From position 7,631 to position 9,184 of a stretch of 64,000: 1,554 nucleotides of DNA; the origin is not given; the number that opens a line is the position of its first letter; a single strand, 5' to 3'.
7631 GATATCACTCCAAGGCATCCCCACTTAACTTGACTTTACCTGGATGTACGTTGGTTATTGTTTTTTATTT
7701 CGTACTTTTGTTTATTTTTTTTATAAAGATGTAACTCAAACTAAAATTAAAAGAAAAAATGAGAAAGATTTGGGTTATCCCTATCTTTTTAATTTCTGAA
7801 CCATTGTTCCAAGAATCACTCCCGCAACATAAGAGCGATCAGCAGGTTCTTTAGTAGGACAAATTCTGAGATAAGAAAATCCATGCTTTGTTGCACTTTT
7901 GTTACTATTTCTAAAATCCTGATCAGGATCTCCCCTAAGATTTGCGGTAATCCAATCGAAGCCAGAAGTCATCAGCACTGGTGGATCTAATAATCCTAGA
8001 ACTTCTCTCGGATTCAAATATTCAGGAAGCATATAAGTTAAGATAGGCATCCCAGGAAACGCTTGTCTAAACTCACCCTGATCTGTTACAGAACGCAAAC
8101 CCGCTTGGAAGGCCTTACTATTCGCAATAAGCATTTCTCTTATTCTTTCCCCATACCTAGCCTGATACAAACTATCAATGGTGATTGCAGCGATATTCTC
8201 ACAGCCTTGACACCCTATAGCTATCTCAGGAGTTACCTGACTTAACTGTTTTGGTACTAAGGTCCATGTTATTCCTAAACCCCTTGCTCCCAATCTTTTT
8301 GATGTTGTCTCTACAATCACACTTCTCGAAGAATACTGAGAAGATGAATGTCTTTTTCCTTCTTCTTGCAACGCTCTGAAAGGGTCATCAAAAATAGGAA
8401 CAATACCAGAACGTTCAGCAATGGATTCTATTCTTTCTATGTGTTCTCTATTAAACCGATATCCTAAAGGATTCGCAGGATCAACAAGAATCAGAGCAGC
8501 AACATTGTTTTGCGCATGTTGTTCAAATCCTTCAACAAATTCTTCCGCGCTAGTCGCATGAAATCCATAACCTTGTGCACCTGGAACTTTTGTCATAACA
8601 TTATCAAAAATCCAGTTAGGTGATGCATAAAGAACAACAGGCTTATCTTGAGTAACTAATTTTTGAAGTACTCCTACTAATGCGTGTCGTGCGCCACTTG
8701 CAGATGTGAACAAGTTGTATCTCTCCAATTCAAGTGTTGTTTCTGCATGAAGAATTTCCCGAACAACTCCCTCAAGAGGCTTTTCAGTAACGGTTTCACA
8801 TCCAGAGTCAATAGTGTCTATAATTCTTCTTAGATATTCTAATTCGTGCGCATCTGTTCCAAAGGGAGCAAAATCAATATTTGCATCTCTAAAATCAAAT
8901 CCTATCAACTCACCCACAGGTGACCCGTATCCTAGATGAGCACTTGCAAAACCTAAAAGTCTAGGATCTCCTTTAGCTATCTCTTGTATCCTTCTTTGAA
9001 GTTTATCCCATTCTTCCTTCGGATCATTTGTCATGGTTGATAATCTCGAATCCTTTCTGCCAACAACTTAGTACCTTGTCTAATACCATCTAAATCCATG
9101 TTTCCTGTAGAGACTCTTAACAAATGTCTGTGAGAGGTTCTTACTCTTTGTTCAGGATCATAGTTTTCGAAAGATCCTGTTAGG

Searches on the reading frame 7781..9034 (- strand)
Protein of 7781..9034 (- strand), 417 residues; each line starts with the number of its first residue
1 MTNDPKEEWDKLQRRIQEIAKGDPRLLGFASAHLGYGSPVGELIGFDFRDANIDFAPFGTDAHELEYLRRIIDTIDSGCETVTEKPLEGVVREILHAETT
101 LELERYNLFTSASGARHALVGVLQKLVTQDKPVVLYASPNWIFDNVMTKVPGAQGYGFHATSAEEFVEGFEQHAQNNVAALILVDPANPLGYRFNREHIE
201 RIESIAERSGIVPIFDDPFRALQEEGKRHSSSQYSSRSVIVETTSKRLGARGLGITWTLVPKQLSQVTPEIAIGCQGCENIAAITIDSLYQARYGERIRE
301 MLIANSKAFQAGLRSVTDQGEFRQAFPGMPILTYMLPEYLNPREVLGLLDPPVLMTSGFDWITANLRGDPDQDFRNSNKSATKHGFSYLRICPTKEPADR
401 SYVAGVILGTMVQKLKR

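Call 11: find_encoding_contigs(protein=window:7781-9034:-, flank=10000, max_places=1)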
Protein window:7781-9034:- (417 aa): 5 contigs read that carry it; 1 place shown.
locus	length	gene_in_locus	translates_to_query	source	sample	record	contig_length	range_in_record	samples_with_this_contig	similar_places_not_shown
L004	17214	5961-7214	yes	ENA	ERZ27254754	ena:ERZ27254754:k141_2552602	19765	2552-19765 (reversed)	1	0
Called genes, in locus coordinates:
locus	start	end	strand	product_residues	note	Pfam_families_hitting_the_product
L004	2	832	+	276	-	?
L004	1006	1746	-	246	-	-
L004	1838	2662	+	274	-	PF00149:Metallophos, PF12850:Metallophos_2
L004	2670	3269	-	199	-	PF02475:TRM5-TYW2_MTfase (weak), PF05175:MTS, PF10294:Methyltransf_16, PF03602:Cons_hypoth95, PF06325:PrmA, PF13847:Methyltransf_31, PF02390:Methyltransf_4, PF13649:Methyltransf_25, +6 more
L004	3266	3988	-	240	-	-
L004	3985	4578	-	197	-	-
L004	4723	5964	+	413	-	-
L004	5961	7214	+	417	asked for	PF00155:Aminotran_1_2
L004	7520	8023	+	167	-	PF03551:PadR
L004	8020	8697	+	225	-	PF02463:SMC_N (faint), PF00005:ABC_tran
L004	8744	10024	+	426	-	PF07705:CARDB (faint)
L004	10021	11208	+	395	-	PF12704:MacB_PCD, PF02687:FtsX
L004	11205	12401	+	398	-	PF12704:MacB_PCD, PF02687:FtsX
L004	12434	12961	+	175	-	-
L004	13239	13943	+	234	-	PF03452:Anp1 (faint)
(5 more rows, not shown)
